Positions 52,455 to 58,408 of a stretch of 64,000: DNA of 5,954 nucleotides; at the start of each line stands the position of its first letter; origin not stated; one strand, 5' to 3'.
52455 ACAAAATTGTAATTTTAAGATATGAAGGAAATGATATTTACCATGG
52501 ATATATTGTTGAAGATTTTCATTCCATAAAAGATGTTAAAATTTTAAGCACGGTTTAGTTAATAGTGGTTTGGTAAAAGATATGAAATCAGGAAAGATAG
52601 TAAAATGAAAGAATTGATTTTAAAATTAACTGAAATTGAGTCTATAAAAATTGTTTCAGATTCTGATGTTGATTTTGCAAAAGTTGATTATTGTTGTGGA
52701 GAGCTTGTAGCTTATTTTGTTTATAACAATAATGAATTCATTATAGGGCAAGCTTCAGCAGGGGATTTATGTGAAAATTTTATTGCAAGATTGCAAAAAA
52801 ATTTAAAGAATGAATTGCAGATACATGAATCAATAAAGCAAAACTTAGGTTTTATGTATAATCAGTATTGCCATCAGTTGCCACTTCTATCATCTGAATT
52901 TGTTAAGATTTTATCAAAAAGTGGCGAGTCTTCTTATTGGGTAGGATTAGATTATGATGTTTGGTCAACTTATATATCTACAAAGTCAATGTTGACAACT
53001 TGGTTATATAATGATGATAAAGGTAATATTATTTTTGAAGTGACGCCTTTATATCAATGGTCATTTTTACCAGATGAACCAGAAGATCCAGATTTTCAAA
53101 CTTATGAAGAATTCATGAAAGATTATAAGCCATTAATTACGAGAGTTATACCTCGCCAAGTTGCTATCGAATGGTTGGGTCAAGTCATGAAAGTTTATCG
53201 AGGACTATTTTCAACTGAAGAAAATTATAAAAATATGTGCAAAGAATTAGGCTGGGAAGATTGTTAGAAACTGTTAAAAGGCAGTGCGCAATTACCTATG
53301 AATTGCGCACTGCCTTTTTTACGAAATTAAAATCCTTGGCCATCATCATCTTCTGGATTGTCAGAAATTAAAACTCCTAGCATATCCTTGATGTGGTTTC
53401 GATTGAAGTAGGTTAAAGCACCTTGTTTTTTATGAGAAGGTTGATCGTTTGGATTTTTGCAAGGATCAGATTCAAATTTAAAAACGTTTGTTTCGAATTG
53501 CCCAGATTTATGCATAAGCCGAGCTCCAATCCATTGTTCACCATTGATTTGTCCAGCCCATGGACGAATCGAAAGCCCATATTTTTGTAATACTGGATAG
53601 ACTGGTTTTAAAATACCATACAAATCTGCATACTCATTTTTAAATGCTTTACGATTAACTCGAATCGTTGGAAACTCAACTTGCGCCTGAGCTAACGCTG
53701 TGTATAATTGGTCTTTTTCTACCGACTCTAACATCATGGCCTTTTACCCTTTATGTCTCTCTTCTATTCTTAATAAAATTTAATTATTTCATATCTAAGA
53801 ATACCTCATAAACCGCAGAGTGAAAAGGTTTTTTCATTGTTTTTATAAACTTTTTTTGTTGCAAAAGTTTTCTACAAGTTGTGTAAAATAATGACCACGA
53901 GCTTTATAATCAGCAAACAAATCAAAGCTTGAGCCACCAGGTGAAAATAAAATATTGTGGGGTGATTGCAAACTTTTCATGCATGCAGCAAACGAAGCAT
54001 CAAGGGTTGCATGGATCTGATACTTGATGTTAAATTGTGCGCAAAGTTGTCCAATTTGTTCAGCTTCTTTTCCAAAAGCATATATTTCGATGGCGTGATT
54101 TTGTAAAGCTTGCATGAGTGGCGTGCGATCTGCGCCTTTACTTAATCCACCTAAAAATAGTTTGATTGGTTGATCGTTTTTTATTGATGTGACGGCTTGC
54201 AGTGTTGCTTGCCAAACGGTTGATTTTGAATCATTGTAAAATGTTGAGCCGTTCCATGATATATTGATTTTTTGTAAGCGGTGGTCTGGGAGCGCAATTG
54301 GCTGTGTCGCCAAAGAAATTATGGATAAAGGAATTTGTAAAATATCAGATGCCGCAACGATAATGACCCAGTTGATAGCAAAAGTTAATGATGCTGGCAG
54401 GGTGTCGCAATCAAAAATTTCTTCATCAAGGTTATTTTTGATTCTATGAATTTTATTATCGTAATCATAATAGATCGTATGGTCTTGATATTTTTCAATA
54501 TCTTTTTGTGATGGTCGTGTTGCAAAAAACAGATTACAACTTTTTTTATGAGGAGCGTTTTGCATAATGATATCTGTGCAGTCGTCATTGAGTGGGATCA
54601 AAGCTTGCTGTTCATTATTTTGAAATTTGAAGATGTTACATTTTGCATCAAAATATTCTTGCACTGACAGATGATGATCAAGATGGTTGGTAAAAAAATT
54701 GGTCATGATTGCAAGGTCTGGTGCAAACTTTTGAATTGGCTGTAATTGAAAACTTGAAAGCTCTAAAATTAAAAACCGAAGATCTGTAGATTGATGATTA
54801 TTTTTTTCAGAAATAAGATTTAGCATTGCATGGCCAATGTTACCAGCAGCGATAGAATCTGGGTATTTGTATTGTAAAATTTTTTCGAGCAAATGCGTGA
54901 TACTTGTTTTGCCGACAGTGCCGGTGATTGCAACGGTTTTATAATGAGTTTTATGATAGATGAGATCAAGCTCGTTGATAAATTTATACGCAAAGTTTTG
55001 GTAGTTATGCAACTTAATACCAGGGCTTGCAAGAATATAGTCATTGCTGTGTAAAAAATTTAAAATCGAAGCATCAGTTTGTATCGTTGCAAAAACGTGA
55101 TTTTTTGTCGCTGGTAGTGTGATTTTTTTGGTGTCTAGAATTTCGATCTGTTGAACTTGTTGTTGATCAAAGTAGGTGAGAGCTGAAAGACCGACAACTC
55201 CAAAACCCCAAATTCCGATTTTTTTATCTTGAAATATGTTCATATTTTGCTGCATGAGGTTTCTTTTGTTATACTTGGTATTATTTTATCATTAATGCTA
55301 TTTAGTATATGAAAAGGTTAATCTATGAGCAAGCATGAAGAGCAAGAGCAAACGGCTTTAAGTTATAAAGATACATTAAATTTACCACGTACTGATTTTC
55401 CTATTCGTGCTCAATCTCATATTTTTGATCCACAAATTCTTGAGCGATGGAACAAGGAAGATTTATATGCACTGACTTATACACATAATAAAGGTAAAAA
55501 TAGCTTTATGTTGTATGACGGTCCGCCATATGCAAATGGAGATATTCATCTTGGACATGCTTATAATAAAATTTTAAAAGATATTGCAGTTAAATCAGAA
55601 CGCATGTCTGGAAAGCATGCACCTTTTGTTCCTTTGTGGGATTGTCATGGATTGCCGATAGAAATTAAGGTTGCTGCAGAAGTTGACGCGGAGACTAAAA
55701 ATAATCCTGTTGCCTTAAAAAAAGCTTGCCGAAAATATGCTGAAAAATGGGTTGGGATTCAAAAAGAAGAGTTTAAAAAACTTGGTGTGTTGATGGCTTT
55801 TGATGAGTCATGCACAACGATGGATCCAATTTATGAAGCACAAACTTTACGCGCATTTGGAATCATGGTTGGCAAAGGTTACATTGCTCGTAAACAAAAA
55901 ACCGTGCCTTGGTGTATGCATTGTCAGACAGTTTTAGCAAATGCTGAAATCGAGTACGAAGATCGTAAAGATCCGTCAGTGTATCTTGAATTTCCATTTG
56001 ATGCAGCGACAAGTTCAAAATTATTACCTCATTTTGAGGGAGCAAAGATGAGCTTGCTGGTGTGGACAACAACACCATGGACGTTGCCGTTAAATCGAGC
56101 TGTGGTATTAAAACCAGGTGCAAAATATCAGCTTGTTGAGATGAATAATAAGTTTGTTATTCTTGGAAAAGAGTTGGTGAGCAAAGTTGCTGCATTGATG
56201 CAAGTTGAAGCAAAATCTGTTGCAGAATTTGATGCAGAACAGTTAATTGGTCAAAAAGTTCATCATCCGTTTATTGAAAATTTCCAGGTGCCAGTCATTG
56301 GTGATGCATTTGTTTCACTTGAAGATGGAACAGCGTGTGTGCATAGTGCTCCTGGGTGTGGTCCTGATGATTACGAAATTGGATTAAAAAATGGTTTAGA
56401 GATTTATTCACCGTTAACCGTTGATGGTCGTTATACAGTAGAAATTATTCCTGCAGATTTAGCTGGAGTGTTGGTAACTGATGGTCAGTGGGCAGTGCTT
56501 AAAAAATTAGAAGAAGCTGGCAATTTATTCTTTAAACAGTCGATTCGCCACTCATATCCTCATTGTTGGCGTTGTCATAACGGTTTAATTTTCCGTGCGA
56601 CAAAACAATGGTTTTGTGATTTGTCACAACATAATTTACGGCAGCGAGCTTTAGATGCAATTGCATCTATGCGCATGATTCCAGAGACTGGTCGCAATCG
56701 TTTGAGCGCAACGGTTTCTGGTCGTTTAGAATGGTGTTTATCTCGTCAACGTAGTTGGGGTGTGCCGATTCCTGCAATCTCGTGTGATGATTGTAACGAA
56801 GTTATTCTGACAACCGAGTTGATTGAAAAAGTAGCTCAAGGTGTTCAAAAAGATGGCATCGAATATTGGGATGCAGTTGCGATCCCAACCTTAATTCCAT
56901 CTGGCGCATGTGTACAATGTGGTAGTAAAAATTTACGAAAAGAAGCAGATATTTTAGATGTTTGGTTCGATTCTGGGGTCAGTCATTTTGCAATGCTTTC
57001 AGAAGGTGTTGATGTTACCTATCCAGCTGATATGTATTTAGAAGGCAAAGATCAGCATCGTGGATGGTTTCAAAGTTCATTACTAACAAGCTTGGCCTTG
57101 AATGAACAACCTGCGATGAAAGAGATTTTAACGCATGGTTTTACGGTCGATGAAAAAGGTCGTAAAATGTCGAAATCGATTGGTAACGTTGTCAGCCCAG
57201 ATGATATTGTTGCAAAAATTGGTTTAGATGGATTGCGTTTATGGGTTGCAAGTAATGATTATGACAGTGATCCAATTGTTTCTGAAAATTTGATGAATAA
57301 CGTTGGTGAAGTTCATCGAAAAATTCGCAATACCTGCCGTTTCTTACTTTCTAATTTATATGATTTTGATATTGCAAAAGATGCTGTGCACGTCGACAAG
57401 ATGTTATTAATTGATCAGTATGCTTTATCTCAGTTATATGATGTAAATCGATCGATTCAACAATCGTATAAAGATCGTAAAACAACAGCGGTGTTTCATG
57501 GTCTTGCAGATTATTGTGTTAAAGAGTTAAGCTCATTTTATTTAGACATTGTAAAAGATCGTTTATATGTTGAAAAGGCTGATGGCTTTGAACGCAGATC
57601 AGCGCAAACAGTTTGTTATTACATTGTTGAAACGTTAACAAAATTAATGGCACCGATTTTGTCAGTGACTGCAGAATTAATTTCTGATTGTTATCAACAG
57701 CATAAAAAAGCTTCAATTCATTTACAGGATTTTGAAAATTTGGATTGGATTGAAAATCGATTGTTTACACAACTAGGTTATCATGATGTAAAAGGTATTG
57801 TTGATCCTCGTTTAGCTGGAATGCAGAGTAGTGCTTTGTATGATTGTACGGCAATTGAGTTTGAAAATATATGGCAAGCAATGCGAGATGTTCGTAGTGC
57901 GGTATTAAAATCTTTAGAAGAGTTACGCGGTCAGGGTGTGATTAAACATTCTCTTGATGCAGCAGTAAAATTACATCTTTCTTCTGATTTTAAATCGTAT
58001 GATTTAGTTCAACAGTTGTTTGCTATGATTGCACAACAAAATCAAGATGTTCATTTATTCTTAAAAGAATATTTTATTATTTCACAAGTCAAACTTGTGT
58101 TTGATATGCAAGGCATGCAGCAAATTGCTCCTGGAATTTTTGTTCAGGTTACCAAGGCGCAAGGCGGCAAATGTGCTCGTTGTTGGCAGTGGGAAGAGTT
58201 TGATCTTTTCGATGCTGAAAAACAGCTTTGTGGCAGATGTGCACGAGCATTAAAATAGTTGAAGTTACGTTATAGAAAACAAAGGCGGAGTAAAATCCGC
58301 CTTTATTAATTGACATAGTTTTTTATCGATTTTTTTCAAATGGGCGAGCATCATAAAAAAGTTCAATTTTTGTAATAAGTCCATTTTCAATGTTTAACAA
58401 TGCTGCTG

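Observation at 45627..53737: Candidate new polymorphic toxin system: secreted toxin, silent C-terminal cassette array and adjacent ERF annealase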

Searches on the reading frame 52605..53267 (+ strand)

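Call 4: search_protein_families(library=pfam, proteins=[window:52605-53267:+], max_evalue=1)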
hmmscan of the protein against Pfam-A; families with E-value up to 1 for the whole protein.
window:52605-53267:+ (220 aa): 2 families
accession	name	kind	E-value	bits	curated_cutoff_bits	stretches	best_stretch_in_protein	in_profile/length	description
PF16244.11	DUF4901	-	0.007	16.9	27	1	41-107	70-139/148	YcdB, YcdC repeated domain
PF20364.3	DUF6659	-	0.056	14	27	1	1-73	1-73/131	Family of unknown function (DUF6659)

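Call 5: search_protein_families(library=ncbifam, proteins=[window:52605-53267:+], max_evalue=1)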
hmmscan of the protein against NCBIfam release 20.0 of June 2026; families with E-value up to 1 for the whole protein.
window:52605-53267:+ (220 aa): 0 families

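Call 80: search_protein_families(library=phrogs, proteins=[window:52605-53267:+], max_evalue=0.01)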
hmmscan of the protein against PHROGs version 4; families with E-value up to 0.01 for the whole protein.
window:52605-53267:+ (220 aa): 0 families

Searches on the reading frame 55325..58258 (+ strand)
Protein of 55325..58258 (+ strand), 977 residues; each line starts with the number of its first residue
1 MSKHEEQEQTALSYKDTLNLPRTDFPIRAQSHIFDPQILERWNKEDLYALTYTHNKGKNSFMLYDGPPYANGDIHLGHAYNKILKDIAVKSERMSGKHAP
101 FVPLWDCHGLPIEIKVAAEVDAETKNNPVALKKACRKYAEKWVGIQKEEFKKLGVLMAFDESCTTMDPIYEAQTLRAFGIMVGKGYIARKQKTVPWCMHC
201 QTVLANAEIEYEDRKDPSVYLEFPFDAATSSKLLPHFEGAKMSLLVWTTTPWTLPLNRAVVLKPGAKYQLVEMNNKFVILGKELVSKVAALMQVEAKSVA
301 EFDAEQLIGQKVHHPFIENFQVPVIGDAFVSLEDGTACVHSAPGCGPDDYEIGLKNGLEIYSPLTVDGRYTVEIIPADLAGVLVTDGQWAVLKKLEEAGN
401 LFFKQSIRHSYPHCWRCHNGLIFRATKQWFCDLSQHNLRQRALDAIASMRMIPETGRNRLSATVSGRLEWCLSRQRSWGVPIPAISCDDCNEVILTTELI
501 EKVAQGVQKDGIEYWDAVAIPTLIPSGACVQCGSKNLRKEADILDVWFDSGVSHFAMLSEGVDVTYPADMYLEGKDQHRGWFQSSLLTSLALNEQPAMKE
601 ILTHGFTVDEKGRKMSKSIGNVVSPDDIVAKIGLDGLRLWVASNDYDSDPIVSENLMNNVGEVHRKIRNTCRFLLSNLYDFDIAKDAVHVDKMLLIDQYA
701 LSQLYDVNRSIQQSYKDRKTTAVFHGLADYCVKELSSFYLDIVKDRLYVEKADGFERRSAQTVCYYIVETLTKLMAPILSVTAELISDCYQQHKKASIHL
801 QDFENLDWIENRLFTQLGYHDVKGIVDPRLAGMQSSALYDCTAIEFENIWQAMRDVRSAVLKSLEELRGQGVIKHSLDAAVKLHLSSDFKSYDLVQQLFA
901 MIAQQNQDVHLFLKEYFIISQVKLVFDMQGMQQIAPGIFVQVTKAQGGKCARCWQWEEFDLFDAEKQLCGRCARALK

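Call 22: find_related_loci(query=window:55325-58258:+, collection=genome_contigs, flank=2000)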
Query window:55325-58258:+ (977 aa) in genome_contigs; peptide patterns used: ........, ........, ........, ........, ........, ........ (x = any residue, [..] = any of these).
64 stretches matched a pattern; 57 encode a relative of the query (tblastn E <= 1e-3); 57 distinct loci.
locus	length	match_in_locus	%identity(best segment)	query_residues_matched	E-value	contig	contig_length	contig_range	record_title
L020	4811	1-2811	74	34-977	0e+0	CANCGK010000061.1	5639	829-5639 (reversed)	MAG: bacterium isolate JR-MC-A-240519-91 genome assembly, contig: JR-MC-A-240519-C14911, whole genome shotgun sequence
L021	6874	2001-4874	54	1-972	0e+0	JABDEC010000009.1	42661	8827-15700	MAG: Candidatus Dependentiae bacterium isolate BWMinControl_Nextera38_MAG1 3300020911.a:Ga0207014_1014, whole genome sho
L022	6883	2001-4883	55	1-973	0e+0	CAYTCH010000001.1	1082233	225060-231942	MAG TPA_asm: uncultured Pseudomonadota bacterium isolate SRP302447_co2_209 genome assembly, contig: NODE_6_length_108223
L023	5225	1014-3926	55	6-974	0e+0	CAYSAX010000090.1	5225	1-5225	MAG TPA_asm: uncultured Pseudomonadota bacterium isolate SRP302447_co2_787 genome assembly, contig: NODE_45363_length_52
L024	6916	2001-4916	53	1-973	0e+0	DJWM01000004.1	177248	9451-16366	MAG TPA_asm: Candidatus Dependentiae bacterium UBA6230 UBA6230_contig_14701, whole genome shotgun sequence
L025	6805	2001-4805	55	12-976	0e+0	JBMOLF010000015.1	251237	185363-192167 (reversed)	MAG: Candidatus Dependentiae bacterium isolate Betzabe_MAG017 MAG017_15, whole genome shotgun sequence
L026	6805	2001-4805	54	7-974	0e+0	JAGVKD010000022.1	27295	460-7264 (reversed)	MAG: Candidatus Babeliales bacterium isolate SW_44 c_000000067060, whole genome shotgun sequence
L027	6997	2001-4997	53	12-977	0e+0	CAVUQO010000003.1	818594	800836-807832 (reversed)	MAG: Candidatus Babeliales bacterium isolate MFD05580.bin.2.90 genome assembly, contig: contig_40821, whole genome shotg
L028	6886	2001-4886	55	5-973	0e+0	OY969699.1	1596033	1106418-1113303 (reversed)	MAG: uncultured bacterium isolate MFD09495.bin.c.10 genome assembly, chromosome: 1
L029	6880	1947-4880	54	4-977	0e+0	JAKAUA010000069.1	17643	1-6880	MAG: bacterium isolate YP3.bin125 NODE_3943_length_17643_cov_1.93697, whole genome shotgun sequence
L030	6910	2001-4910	53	6-977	0e+0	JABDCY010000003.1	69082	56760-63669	MAG: Candidatus Dependentiae bacterium isolate BWMinHeated_Nextera56_MAG2 3300020846.a:Ga0207124_1008, whole genome shot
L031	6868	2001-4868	53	6-976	0e+0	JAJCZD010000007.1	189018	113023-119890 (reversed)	MAG: Candidatus Dependentiae bacterium isolate OFTM184 OFTM184_6, whole genome shotgun sequence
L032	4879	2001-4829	53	6-972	0e+0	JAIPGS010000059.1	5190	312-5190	MAG: Candidatus Babeliales bacterium isolate Tobar13.5m-G55 Tobar13-5m-C15894, whole genome shotgun sequence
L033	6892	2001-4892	53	9-972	0e+0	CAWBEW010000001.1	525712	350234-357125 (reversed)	MAG: uncultured bacterium isolate MFD09495.bin.3.65 genome assembly, contig: contig_4771, whole genome shotgun sequence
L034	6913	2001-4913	53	1-977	0e+0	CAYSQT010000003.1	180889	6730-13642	MAG TPA_asm: uncultured Pseudomonadota bacterium isolate SRP193066_co2_45 genome assembly, contig: NODE_16_length_180889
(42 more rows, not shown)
